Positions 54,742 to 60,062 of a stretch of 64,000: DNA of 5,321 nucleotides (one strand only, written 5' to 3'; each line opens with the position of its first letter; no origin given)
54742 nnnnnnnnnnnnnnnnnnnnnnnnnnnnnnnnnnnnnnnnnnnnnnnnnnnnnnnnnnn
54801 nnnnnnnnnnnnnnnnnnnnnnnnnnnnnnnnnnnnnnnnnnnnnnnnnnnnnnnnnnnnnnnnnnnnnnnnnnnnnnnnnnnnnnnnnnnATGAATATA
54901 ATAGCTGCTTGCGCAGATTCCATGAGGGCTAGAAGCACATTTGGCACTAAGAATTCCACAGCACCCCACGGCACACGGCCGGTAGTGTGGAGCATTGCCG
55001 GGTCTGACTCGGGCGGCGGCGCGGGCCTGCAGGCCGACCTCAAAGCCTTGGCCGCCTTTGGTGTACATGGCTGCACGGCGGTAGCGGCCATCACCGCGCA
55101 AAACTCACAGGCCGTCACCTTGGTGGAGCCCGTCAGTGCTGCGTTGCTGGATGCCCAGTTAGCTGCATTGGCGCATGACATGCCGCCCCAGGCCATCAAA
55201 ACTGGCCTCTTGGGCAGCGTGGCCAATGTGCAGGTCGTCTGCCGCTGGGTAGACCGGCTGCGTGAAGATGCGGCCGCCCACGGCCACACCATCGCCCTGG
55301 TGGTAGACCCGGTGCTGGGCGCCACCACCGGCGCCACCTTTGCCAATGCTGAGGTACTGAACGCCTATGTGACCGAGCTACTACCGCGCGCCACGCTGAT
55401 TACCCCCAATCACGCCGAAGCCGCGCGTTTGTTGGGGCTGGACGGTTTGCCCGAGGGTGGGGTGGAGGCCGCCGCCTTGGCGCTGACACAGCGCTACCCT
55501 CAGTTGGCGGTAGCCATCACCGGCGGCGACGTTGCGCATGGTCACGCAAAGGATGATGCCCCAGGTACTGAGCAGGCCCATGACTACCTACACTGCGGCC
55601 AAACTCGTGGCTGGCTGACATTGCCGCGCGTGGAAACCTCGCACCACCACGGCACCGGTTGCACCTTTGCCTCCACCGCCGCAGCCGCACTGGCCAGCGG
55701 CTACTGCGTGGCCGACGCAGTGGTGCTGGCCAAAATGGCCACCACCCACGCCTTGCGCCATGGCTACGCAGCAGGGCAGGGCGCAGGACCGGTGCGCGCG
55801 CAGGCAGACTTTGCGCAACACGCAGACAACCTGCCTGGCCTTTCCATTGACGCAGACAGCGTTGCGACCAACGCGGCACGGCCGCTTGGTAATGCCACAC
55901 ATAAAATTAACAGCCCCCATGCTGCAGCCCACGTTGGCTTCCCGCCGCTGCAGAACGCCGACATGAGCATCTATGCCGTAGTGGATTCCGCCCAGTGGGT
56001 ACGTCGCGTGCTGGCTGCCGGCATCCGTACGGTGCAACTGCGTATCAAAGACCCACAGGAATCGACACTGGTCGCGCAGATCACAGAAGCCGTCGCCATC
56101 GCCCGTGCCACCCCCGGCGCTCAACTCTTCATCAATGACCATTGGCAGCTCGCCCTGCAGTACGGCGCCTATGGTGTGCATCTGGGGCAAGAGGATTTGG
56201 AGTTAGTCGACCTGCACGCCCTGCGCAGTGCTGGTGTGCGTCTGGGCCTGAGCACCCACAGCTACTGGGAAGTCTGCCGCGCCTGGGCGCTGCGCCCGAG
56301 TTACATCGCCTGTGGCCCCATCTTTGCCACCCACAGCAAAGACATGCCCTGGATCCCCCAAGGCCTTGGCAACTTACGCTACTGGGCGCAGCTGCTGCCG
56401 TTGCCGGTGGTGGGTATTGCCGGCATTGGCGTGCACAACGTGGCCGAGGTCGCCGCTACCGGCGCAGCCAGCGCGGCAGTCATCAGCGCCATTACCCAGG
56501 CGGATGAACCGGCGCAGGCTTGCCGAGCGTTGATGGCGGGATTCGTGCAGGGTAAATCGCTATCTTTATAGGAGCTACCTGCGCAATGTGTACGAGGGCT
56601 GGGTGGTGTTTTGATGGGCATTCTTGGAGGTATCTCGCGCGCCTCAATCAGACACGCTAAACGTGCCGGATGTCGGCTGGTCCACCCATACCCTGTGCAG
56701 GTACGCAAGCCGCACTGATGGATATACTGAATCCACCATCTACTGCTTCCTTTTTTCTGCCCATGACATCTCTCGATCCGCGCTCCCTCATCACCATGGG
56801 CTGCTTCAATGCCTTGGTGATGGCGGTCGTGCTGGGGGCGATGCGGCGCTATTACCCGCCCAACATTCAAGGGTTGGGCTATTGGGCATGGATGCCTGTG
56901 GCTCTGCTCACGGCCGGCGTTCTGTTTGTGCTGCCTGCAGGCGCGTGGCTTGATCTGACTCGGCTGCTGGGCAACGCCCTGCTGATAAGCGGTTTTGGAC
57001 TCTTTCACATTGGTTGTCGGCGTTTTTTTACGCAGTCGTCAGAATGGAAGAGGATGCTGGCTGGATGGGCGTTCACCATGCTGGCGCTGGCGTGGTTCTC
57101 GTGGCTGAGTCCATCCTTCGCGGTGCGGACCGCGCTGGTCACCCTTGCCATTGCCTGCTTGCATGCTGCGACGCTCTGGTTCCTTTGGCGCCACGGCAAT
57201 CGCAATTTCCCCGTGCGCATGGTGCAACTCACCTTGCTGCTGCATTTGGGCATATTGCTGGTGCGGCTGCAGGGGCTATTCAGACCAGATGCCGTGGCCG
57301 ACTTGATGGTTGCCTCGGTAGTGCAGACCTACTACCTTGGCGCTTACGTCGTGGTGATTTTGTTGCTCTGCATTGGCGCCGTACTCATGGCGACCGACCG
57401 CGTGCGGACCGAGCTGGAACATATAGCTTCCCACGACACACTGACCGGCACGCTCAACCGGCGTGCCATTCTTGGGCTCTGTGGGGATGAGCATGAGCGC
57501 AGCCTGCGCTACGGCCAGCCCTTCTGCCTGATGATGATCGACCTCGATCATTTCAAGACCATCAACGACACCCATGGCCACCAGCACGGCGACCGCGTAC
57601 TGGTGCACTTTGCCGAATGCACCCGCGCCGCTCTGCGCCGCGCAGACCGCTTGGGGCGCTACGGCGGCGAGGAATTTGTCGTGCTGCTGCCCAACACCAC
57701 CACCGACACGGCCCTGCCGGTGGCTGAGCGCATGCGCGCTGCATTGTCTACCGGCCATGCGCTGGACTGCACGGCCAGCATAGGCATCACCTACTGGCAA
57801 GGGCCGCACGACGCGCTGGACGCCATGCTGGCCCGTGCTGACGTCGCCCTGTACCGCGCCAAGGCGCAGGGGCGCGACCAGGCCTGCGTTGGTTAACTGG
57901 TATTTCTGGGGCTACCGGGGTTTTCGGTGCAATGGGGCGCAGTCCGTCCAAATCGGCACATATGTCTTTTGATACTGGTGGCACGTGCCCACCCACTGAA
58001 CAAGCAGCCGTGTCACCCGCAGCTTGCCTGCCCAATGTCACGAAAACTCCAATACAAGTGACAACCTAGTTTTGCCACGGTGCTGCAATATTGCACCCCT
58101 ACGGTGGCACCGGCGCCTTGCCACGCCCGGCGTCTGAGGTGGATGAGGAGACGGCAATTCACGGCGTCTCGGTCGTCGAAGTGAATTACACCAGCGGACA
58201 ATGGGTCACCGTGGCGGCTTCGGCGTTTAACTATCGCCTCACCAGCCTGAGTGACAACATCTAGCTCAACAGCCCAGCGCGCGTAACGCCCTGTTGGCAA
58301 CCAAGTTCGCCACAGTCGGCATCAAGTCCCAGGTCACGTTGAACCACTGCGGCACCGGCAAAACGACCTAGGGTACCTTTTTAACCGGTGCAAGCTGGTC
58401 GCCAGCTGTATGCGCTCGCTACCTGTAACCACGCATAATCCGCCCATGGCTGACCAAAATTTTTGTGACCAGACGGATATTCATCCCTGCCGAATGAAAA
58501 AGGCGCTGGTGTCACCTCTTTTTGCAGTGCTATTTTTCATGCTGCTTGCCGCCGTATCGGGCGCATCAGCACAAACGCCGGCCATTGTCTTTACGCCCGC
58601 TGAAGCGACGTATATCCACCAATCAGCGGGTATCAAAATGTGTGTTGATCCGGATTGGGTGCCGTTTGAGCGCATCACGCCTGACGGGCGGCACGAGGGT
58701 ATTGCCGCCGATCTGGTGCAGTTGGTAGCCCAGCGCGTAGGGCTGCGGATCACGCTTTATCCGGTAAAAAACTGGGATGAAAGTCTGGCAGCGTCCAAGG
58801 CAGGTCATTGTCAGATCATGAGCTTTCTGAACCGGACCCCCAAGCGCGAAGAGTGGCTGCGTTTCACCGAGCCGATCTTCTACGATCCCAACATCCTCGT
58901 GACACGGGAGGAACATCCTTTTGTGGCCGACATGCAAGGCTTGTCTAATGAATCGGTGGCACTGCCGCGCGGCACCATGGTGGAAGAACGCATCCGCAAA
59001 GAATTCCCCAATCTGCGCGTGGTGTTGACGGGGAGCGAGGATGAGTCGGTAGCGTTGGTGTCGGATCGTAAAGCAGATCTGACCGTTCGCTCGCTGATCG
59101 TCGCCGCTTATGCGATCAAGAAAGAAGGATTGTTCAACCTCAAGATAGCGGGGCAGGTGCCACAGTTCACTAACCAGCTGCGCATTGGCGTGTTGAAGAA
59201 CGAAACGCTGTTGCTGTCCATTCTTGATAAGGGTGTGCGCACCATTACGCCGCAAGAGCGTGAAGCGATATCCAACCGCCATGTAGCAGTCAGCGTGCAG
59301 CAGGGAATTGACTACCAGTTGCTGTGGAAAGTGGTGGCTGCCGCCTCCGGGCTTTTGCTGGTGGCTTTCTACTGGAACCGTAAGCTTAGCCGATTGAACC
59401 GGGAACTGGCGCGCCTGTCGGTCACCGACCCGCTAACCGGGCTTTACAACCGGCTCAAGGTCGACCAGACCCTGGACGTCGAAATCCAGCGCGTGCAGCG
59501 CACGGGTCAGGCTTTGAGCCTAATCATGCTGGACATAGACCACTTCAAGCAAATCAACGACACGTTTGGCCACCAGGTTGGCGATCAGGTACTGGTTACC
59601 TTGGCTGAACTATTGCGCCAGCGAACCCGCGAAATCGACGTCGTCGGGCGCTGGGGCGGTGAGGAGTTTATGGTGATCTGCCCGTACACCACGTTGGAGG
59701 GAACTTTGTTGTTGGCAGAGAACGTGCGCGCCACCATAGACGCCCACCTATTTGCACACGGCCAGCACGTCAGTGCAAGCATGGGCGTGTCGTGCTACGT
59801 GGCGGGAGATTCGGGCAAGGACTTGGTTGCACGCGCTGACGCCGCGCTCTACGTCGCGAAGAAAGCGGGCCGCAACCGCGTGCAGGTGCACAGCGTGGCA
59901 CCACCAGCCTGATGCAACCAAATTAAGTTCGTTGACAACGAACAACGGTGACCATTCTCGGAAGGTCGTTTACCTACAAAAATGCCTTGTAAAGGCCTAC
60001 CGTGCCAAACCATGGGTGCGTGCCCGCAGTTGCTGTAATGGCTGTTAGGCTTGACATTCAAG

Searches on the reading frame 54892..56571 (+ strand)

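Call 66: search_protein_families(library=pfam, proteins=[window:54892-56571:+], max_evalue=0.001)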
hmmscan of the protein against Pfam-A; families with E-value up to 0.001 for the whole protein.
window:54892-56571:+ (559 aa): 2 families
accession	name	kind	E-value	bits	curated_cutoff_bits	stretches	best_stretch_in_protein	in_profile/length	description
PF08543.17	Phos_pyr_kin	-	8.6e-63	212.4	27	1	39-301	1-245/246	Phosphomethylpyrimidine kinase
PF02581.23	TMP-TENI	-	1.5e-47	161.7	27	1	366-534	14-180/180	Thiamine monophosphate synthase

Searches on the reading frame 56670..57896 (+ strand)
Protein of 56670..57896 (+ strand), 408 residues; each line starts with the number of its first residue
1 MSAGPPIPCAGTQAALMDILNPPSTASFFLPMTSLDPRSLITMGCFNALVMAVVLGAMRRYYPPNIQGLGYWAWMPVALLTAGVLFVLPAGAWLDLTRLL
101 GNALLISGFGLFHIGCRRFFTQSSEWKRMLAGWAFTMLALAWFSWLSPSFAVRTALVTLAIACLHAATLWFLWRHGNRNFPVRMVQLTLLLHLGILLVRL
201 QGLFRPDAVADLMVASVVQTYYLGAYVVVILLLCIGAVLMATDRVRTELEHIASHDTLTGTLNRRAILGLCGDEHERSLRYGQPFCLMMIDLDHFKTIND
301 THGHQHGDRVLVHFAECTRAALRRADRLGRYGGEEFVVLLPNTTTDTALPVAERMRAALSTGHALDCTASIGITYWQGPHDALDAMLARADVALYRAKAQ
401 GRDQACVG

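Call 34: search_protein_families(library=pfam, proteins=[window:56670-57896:+], max_evalue=0.001)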
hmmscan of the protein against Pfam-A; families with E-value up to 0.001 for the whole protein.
window:56670-57896:+ (408 aa): 1 family
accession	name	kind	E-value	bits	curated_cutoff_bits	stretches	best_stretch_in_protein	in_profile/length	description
PF00990.26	GGDEF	-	5.6e-40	137.2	23.8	1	253-404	1-161/161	Diguanylate cyclase, GGDEF domain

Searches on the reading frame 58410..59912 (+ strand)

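Call 66: search_protein_families(library=pfam, proteins=[window:58410-59912:+], max_evalue=0.001)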
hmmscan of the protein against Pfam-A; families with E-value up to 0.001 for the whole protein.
window:58410-59912:+ (500 aa): 2 families
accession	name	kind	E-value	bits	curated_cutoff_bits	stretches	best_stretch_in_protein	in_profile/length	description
PF00990.26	GGDEF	-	8.7e-48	162.6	23.8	1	338-490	2-161/161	Diguanylate cyclase, GGDEF domain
PF00497.25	SBP_bac_3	-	5.1e-19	68.8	26.4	1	75-290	1-128/132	Bacterial extracellular solute-binding proteins, family 3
